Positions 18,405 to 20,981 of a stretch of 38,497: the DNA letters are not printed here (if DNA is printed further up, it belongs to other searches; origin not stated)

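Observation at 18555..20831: Cysteine synthase fused to a CysRS-like body whose class-I synthetase signatures are eroded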

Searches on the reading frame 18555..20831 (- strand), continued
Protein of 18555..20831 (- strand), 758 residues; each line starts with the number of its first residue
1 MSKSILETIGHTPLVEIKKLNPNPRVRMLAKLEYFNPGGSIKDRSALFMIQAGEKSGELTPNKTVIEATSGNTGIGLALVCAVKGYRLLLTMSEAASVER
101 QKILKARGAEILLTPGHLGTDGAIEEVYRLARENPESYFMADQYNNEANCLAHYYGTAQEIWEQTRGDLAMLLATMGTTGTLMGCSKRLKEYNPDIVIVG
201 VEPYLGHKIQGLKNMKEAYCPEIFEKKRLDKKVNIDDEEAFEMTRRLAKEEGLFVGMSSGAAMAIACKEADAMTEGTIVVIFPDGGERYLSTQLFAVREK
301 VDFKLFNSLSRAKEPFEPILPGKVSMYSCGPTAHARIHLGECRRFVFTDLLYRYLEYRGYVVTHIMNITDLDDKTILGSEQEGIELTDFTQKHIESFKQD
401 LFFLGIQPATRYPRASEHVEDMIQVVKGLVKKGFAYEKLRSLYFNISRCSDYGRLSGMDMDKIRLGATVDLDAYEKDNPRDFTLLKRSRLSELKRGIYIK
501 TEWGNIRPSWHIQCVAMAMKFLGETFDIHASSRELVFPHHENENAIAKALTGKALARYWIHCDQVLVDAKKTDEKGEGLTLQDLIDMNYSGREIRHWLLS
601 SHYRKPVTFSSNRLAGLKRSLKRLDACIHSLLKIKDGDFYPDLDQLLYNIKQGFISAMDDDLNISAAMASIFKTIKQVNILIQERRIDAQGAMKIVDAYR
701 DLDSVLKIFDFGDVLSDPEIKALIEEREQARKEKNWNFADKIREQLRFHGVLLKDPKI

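Call 72: find_encoding_contigs(protein=P0141, flank=6000, max_places=10)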
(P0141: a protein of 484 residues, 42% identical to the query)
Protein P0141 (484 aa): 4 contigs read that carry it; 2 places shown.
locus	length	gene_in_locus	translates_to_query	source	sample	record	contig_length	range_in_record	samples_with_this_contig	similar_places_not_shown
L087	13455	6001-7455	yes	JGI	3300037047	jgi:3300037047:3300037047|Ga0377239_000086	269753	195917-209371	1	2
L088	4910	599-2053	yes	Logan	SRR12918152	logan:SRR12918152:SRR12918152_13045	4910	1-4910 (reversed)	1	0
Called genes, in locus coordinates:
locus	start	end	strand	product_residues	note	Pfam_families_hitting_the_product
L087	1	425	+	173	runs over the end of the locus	PF09918:DUF2148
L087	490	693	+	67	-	PF22544:HYDIN_VesB_CFA65-like_Ig (weak), PF07610:DUF1573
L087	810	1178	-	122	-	-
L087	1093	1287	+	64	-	-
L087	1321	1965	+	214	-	PF01810:LysE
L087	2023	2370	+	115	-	PF07238:PilZ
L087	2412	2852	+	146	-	PF01967:MoaC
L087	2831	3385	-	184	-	PF01464:SLT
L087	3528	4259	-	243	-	PF00515:TPR_1 (weak), PF00515:TPR_1 (weak), PF07719:TPR_2 (weak), PF13181:TPR_8 (weak), PF23914:TPR_CcmH_CycH (weak), PF13414:TPR_11, PF14559:TPR_19, PF13432:TPR_16 (weak), +11 more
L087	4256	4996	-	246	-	PF13525:YfiO, PF13174:TPR_6 (faint), PF13428:TPR_14 (faint), PF13432:TPR_16 (faint), PF14559:TPR_19 (faint)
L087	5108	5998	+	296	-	PF00291:PALP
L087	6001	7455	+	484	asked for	PF01406:tRNA-synt_1e, PF09190:DALR_2 (weak)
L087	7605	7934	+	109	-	PF14716:HHH_8 (faint), PF00633:HHH (faint), PF12836:HHH_3, PF03934:T2SSK (faint), PF14520:HHH_5 (weak), PF21687:T2SSK_1st (weak)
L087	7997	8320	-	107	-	PF00137:ATP-synt_C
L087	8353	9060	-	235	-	PF00119:ATP-synt_A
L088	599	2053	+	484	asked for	PF01406:tRNA-synt_1e, PF09190:DALR_2 (weak)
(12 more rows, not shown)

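Call 73: find_encoding_contigs(protein=P0287, flank=5000, max_places=2)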
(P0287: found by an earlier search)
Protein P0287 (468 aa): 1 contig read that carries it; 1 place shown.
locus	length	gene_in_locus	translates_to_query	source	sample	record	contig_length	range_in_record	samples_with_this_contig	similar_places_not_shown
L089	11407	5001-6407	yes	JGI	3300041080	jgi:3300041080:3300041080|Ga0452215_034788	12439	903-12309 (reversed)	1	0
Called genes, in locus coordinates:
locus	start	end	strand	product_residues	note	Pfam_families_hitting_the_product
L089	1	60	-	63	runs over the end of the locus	?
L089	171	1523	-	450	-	PF00989:PAS, PF08448:PAS_4, PF13188:PAS_8, PF13426:PAS_9, PF00158:Sigma54_activat, PF14532:Sigma54_activ_2, PF25601:AAA_lid_14, PF02954:HTH_8, +1 more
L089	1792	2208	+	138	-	PF00072:Response_reg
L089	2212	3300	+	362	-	PF08448:PAS_4, PF13426:PAS_9, PF02518:HATPase_c, PF14501:HATPase_c_5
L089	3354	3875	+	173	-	PF00072:Response_reg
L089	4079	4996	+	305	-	PF00291:PALP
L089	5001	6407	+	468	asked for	PF01406:tRNA-synt_1e, PF01921:tRNA-synt_1f (faint), PF09334:tRNA-synt_1g (faint), PF09190:DALR_2, PF23493:CysS_C (faint)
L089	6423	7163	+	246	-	PF00899:ThiF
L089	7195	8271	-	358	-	PF08735:DUF1786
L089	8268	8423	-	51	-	-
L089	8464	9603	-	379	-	PF04389:Peptidase_M28, PF05343:Peptidase_M42 (faint), PF01546:Peptidase_M20, PF07687:M20_dimer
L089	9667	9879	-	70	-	-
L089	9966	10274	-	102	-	PF14358:DUF4405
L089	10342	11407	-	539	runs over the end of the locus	PF00370:FGGY_N, PF02782:FGGY_C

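Call 74: find_encoding_contigs(protein=P0127, flank=6000, max_places=1)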
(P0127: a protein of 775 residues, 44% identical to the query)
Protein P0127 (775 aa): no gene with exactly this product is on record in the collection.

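Call 75: find_encoding_contigs(protein=P0122, flank=6000, max_places=1)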
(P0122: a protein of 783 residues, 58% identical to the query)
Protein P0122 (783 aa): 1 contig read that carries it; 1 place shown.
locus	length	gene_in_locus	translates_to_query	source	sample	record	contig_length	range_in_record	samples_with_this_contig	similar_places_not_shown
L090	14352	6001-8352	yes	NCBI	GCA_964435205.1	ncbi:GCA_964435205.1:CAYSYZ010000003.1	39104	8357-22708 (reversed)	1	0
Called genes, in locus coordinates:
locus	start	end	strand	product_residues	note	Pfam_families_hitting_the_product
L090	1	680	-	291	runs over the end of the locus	PF02899:Phage_int_SAM_1, PF13495:Phage_int_SAM_4 (weak), PF00589:Phage_integrase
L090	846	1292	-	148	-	PF00011:HSP20, PF17886:ArsA_HSP20 (weak)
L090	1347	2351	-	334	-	PF00158:Sigma54_activat (weak), PF07724:AAA_2, PF13401:AAA_22 (faint), PF00004:AAA, PF07728:AAA_5, PF10431:ClpB_D2-small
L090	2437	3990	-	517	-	-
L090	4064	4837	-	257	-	PF01975:SurE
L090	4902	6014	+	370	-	-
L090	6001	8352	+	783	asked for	PF00291:PALP, PF01406:tRNA-synt_1e, PF01921:tRNA-synt_1f (faint), PF09334:tRNA-synt_1g (weak), PF09190:DALR_2, PF23493:CysS_C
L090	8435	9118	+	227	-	PF00881:Nitroreductase, PF14512:TM1586_NiRdase (weak)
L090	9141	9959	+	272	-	PF02596:DUF169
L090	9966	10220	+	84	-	-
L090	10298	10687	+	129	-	PF01575:MaoC_dehydratas (weak), PF03061:4HBT, PF22636:FlK (weak)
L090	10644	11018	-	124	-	-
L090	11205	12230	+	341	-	PF04340:DUF484 (faint), PF13185:GAF_2 (weak), PF01590:GAF (weak), PF00990:GGDEF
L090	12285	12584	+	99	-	-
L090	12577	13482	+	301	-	PF00294:PfkB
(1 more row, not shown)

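Call 76: find_encoding_contigs(protein=P0275, flank=6000, max_places=1)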
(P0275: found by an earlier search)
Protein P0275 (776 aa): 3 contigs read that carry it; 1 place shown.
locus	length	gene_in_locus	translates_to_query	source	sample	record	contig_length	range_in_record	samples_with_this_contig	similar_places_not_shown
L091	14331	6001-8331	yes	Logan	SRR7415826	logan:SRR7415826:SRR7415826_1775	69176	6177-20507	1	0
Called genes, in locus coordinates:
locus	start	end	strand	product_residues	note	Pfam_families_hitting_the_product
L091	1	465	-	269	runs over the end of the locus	PF24837:AMIN-like (faint), PF11741:AMIN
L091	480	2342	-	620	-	PF13231:PMT_2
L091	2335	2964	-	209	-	PF01569:PAP2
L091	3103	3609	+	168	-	-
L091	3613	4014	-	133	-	PF04892:VanZ-LLP1 (weak)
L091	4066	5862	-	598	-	PF01973:MptE-like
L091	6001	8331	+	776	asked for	PF00291:PALP, PF01406:tRNA-synt_1e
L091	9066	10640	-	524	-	PF01590:GAF, PF13185:GAF_2 (weak), PF00158:Sigma54_activat, PF14532:Sigma54_activ_2, PF07728:AAA_5 (weak), PF25601:AAA_lid_14, PF02954:HTH_8 (weak)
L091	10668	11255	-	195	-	PF01558:POR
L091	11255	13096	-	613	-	PF01855:POR_N, PF02775:TPP_enzyme_C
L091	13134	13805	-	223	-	-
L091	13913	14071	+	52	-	-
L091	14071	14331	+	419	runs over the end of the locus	PF00171:Aldedh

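Call 91: find_encoding_contigs(protein=P0324, flank=4000, max_places=4)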
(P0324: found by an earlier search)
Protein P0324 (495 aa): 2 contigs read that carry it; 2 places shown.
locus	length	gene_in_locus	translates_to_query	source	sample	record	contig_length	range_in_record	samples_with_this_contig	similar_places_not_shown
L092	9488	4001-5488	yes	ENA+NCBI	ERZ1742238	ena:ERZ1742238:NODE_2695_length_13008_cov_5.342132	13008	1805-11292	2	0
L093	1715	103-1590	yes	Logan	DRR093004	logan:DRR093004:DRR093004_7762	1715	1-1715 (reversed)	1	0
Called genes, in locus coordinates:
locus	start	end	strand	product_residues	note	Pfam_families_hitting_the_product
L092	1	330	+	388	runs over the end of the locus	PF07690:MFS_1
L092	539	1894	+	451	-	PF18073:Zn_ribbon_LapB, PF13481:AAA_25, PF06745:ATPase, PF23442:DUF7125 (weak), PF13541:ChlI, PF05362:Lon_C (faint)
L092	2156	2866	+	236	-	PF01128:IspD, PF12804:NTP_transf_3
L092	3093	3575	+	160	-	PF02542:YgbB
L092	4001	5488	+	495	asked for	PF01406:tRNA-synt_1e, PF01921:tRNA-synt_1f (faint), PF09334:tRNA-synt_1g (weak), PF00133:tRNA-synt_1 (faint), PF09190:DALR_2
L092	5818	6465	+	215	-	PF02223:Thymidylate_kin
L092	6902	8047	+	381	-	PF13177:DNA_pol3_delta2, PF00004:AAA, PF09115:DNApol3-delta_C (faint)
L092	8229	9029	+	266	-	PF04468:PSP1, PF28472:PSP1_3rd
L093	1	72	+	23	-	?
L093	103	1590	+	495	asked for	PF01406:tRNA-synt_1e, PF01921:tRNA-synt_1f (faint), PF09334:tRNA-synt_1g (weak), PF00133:tRNA-synt_1 (faint), PF09190:DALR_2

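Call 92: find_encoding_contigs(protein=P0269, flank=4000, max_places=4)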
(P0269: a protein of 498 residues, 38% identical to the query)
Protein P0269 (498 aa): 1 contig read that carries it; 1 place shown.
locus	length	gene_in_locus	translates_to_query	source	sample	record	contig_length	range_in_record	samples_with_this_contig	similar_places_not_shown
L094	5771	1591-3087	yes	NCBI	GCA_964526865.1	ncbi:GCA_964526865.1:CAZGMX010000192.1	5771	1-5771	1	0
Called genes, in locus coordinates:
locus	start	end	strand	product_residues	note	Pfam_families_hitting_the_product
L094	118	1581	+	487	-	PF00749:tRNA-synt_1c, PF19269:Anticodon_2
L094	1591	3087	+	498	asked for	PF01406:tRNA-synt_1e, PF09334:tRNA-synt_1g (weak), PF23493:CysS_C (faint), PF09190:DALR_2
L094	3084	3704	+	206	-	PF02223:Thymidylate_kin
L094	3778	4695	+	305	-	PF13177:DNA_pol3_delta2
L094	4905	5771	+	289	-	?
